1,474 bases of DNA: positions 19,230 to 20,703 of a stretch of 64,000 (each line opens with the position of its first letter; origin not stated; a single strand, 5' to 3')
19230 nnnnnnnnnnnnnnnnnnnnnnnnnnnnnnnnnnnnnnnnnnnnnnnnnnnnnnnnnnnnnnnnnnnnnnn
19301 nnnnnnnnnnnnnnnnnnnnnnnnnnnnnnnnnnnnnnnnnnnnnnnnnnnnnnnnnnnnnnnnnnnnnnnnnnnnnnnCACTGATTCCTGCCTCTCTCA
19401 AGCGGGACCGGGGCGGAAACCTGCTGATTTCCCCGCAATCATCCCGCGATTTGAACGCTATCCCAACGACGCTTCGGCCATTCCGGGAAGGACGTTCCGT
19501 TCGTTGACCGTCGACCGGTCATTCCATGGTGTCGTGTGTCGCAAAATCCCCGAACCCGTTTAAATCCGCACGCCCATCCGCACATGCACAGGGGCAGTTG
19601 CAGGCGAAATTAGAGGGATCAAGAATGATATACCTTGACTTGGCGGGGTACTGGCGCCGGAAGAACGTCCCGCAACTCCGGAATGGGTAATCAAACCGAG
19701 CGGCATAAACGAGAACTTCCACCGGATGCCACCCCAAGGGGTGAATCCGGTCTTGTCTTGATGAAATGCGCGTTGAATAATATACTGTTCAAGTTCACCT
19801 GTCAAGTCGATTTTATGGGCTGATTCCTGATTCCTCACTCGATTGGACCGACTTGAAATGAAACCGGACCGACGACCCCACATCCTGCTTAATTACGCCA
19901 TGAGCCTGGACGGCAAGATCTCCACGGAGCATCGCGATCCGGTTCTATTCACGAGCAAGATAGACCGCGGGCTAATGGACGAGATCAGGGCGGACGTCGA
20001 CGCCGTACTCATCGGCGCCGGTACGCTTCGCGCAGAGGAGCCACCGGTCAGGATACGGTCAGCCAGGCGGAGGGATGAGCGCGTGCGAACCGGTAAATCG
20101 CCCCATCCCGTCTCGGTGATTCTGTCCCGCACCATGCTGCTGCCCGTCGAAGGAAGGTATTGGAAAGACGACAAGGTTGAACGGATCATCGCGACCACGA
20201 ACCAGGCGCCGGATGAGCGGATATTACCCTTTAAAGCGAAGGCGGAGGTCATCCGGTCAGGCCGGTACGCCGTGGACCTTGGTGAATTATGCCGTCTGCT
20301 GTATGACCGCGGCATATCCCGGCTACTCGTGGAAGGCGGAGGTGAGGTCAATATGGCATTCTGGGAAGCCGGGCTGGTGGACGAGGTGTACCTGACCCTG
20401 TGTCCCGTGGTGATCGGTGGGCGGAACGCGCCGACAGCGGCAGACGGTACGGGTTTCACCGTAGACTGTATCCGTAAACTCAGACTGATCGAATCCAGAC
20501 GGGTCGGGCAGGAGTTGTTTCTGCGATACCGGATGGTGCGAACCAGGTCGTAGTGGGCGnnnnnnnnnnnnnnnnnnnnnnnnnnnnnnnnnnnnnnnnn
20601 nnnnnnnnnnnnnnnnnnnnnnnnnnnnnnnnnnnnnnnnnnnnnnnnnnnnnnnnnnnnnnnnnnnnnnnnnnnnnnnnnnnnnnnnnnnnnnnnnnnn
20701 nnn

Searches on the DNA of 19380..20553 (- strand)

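Call 4: search_rna_families(source=window, start=19380, end=19900, threshold=evalue, max_evalue=10, show_alignments=3)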
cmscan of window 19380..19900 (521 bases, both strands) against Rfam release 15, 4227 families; matches with E-value up to 10: 3.
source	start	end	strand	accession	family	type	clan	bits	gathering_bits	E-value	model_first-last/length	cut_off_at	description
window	19750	19808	+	RF01168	SNORD126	Gene; snRNA; snoRNA; CD-box;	-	16.3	55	2.2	1-77/77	no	Small nucleolar RNA SNORD126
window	19447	19470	-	RF01107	SBRMV1_UPD-PKf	Cis-reg;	-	14.2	39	9.8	1-27/27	no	Pseudoknot of upstream pseudoknot domain (UPD) of the 3'UTR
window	19827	19899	-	RF01930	bxd_2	Gene; lncRNA;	-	12.1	80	3.2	1-91/91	no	Bithoraxoid conserved region 2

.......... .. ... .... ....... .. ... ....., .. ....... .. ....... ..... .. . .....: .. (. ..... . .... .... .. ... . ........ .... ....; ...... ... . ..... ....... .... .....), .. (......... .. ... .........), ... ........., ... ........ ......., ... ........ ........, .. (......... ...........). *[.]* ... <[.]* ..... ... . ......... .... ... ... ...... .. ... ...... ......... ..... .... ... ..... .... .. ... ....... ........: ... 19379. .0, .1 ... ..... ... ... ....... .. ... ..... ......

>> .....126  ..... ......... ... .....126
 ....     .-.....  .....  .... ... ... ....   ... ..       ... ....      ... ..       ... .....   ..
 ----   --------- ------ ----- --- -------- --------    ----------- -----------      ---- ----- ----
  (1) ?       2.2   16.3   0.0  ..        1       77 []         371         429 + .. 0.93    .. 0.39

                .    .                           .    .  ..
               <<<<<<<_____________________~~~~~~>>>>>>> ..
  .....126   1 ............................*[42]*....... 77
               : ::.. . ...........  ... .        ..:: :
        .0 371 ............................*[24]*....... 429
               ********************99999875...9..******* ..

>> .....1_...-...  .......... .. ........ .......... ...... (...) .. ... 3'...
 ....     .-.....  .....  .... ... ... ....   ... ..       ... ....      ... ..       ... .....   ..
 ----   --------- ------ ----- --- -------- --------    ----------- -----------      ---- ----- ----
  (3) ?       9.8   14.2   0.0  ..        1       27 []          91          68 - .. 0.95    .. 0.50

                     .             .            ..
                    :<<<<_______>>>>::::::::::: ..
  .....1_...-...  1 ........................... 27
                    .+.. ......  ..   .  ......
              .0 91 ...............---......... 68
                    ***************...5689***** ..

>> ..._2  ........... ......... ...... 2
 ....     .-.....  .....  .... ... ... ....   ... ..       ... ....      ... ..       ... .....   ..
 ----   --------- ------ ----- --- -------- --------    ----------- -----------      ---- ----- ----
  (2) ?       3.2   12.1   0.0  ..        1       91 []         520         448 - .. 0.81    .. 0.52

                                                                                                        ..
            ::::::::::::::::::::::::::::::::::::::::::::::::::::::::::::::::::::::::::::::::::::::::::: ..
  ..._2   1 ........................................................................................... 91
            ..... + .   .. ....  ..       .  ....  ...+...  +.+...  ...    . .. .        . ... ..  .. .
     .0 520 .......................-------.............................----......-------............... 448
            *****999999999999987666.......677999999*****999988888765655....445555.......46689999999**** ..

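Call 34: build_rna_model(alignment_id=A1, structure=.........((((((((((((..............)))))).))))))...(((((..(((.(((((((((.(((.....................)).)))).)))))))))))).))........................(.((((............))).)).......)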
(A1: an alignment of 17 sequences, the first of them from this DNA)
Model R1 built from alignment A1 (17 sequences, 174 columns); structure: as given.
model positions 144; base pairs 37; branch points 2; effective number of sequences 2; information 0.59 bits per position. Calibrated on 0.2 Mb of random sequence (short: E-values are rough).
structure used (alignment columns):
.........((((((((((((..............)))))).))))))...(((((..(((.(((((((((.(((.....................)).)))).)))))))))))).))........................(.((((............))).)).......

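Call 35: search_with_rna_model(model_id=R1, sources=[window, L003, L004, L005, L006, L007, L008, L009, L010, L011, L012, L013, L014, L015, L017, L018, L019, L021, L022, L023, L024, L025, L026, L027, L028, L029, L030, L031, L032, L033, L034, L035, L036, L037, L038, L039, L040, L041, L042, L043, L044, L045, L046, L047, L048, L049, L050, L051, L052, L053, L054, L055, L056, L057, L058, L059, L060, L061, L062, L063, L064, L065, L066, L067, L068, L069, L070, L071, L072, L073, L074, L075, L076, L077, L078, L079, L080, L081, L082, L083, L084, L085, L086, L087, L088, L089, L090, L091, L092, L093, L094, L095, L096, L097, L098], max_evalue=10, make_alignment=true)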
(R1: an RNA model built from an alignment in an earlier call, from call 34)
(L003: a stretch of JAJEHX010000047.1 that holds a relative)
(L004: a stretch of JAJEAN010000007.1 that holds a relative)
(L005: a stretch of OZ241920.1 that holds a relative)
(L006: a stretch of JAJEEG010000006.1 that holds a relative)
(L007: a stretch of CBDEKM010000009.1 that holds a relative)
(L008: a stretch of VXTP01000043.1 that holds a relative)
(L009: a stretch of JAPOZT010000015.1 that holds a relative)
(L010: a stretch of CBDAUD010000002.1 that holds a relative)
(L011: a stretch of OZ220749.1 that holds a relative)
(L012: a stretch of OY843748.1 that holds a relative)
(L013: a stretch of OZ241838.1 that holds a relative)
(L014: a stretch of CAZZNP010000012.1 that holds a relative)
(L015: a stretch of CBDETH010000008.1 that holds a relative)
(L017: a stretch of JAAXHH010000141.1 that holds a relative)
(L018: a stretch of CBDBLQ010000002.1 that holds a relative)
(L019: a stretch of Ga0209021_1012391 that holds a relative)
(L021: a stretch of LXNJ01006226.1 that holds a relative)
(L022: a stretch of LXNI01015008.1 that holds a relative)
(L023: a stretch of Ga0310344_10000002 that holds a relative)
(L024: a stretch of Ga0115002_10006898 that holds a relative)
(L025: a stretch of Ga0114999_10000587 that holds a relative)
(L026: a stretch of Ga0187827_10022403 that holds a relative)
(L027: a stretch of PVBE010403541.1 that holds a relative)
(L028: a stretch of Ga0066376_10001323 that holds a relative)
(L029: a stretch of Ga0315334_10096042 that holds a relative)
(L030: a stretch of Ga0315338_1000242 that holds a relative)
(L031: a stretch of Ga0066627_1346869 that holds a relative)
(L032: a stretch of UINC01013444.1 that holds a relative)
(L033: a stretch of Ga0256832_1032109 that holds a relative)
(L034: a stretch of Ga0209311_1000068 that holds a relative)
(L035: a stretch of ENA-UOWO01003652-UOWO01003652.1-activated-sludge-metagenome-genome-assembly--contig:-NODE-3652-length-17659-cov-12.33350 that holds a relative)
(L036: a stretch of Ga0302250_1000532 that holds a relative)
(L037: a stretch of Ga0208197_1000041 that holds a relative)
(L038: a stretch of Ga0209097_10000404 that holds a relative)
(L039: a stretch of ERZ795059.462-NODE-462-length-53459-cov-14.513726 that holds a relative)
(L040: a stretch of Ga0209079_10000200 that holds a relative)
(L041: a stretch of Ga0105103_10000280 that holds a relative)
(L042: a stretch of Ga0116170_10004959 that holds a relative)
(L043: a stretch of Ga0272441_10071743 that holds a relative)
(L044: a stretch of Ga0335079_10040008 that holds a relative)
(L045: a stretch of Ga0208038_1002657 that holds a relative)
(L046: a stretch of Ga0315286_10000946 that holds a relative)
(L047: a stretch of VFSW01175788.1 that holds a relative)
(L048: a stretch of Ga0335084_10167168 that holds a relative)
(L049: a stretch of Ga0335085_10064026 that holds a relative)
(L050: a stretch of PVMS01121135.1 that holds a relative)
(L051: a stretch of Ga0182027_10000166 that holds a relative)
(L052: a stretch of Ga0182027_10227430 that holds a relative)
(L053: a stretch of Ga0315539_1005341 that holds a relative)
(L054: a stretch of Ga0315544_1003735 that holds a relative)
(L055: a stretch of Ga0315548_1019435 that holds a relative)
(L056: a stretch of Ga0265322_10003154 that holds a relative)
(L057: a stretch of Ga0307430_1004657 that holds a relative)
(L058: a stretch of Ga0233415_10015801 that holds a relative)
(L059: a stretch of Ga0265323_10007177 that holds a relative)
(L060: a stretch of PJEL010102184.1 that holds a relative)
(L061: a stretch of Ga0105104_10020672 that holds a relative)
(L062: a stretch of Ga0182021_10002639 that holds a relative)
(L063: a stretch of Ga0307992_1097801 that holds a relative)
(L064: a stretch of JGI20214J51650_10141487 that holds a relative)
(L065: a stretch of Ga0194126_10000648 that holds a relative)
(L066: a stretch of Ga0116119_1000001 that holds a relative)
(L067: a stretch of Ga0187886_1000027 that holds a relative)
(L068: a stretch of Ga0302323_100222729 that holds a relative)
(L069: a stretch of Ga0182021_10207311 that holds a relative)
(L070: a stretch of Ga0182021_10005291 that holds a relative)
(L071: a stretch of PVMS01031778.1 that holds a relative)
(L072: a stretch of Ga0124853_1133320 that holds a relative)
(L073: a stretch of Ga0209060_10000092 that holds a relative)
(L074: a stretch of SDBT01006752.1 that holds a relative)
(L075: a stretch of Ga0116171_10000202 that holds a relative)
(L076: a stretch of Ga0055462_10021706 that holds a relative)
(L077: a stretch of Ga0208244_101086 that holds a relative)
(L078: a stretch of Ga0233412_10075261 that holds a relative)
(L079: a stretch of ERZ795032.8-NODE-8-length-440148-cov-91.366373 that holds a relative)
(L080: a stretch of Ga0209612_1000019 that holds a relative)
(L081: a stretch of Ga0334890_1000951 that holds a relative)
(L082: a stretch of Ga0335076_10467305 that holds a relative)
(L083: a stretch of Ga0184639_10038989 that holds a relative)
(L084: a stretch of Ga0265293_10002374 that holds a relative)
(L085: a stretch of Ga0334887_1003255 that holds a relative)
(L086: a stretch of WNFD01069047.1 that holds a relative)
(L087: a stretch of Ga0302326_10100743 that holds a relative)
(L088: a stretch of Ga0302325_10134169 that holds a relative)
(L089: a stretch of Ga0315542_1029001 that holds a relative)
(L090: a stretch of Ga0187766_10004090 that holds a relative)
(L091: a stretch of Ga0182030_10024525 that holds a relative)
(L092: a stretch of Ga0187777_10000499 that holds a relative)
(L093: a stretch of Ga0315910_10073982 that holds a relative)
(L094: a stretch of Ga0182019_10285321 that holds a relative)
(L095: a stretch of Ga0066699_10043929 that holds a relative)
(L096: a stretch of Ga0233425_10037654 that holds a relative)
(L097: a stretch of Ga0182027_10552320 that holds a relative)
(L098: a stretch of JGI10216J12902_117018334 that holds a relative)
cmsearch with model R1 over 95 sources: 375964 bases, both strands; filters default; matches with E-value up to 10: 21.
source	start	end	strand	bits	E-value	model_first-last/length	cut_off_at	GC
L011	2744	2887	-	167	5e-50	1-144/144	no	0.6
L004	2709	2852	-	163.8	5.1e-49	1-144/144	no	0.6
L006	2744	2887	-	162.6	1.2e-48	1-144/144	no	0.62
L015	2744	2887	-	159.3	1.3e-47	1-144/144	no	0.58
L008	2744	2887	-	155.6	1.9e-46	1-144/144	no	0.6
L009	2722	2865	-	150.6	7.1e-45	1-144/144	no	0.58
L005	2757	2900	-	147.2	8e-44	1-144/144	no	0.58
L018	2739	2886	-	145.6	2.6e-43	1-144/144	no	0.57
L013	2750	2900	-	143.6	1e-42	1-144/144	no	0.56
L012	2757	2901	-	142.8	2e-42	1-144/144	no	0.57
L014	2756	2900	-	136.8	1.5e-40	1-144/144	no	0.53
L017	2755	2899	-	136.1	2.3e-40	1-144/144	no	0.56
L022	951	1096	+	135.5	3.7e-40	1-144/144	no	0.57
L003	2757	2900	-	134.4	8.1e-40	1-144/144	no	0.59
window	19613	19758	-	117.3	1.8e-34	1-144/144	no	0.55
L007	2753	2901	-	113.1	3.9e-33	1-144/144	no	0.51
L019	1125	1270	+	106.4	4.8e-31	1-144/144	no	0.55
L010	2712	2875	-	52.7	2.9e-14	1-144/144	no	0.51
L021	1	22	+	17.2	0.0039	123-144/144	5'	0.45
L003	6256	6349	+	10.8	0.39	1-144/144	no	0.66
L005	5389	5501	-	7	6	1-144/144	no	0.73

Alignment A2: 21 matches aligned to the model, 234 columns, each read 5' to 3' on its own strand. Consensus structure (alignment columns), stored with it:
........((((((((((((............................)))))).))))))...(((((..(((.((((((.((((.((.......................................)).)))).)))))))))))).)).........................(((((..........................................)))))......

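Call 36: search_with_rna_model(model_id=R1, sources=[window, L003, L004, L005, L006, L007, L008, L009, L010, L011, L012, L013, L014, L015, L017, L018, L022], max_evalue=1e-10, make_alignment=true)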
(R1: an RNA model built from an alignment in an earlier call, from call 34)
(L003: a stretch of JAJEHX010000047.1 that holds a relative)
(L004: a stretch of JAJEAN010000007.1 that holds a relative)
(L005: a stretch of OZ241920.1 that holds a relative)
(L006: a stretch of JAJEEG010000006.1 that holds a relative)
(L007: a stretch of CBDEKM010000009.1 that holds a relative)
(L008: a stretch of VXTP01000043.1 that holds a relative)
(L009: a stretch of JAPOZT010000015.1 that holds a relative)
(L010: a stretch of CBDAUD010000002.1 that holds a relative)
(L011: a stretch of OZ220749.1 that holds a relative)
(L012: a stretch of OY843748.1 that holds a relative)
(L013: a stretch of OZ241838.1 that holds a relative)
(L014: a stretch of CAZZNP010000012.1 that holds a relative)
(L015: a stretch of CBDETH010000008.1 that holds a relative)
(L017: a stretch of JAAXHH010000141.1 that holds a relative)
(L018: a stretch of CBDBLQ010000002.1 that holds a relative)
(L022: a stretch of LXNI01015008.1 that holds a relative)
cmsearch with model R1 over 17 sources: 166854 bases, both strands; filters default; matches with E-value up to 1e-10: 17.
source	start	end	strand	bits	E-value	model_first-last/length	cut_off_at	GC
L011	2744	2887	-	167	2.2e-50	1-144/144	no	0.6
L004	2709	2852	-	163.8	2.3e-49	1-144/144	no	0.6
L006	2744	2887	-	162.6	5.4e-49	1-144/144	no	0.62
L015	2744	2887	-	159.3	5.9e-48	1-144/144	no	0.58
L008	2744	2887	-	155.6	8.3e-47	1-144/144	no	0.6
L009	2722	2865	-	150.6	3.1e-45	1-144/144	no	0.58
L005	2757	2900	-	147.2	3.6e-44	1-144/144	no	0.58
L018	2739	2886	-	145.6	1.2e-43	1-144/144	no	0.57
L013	2750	2900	-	143.6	4.6e-43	1-144/144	no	0.56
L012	2757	2901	-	142.8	8.7e-43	1-144/144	no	0.57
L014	2756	2900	-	136.8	6.6e-41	1-144/144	no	0.53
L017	2755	2899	-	136.1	1e-40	1-144/144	no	0.56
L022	951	1096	+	135.5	1.6e-40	1-144/144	no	0.57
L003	2757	2900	-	134.4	3.6e-40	1-144/144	no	0.59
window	19613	19758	-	117.3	8.2e-35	1-144/144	no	0.55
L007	2753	2901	-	113.1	1.7e-33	1-144/144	no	0.51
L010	2712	2875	-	52.7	1.3e-14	1-144/144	no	0.51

Alignment A3: 17 matches aligned to the model, 202 columns, each read 5' to 3' on its own strand. Consensus structure (alignment columns), stored with it:
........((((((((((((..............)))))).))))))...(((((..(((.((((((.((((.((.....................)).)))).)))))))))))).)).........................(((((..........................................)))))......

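Call 43: search_rna_families(sources=[L003, L004, L005, L006, L007, L008, L009, L010, L011, L012, L013, L014, L015, L017, L018, L022, L023, L031, L032], threshold=gathering)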
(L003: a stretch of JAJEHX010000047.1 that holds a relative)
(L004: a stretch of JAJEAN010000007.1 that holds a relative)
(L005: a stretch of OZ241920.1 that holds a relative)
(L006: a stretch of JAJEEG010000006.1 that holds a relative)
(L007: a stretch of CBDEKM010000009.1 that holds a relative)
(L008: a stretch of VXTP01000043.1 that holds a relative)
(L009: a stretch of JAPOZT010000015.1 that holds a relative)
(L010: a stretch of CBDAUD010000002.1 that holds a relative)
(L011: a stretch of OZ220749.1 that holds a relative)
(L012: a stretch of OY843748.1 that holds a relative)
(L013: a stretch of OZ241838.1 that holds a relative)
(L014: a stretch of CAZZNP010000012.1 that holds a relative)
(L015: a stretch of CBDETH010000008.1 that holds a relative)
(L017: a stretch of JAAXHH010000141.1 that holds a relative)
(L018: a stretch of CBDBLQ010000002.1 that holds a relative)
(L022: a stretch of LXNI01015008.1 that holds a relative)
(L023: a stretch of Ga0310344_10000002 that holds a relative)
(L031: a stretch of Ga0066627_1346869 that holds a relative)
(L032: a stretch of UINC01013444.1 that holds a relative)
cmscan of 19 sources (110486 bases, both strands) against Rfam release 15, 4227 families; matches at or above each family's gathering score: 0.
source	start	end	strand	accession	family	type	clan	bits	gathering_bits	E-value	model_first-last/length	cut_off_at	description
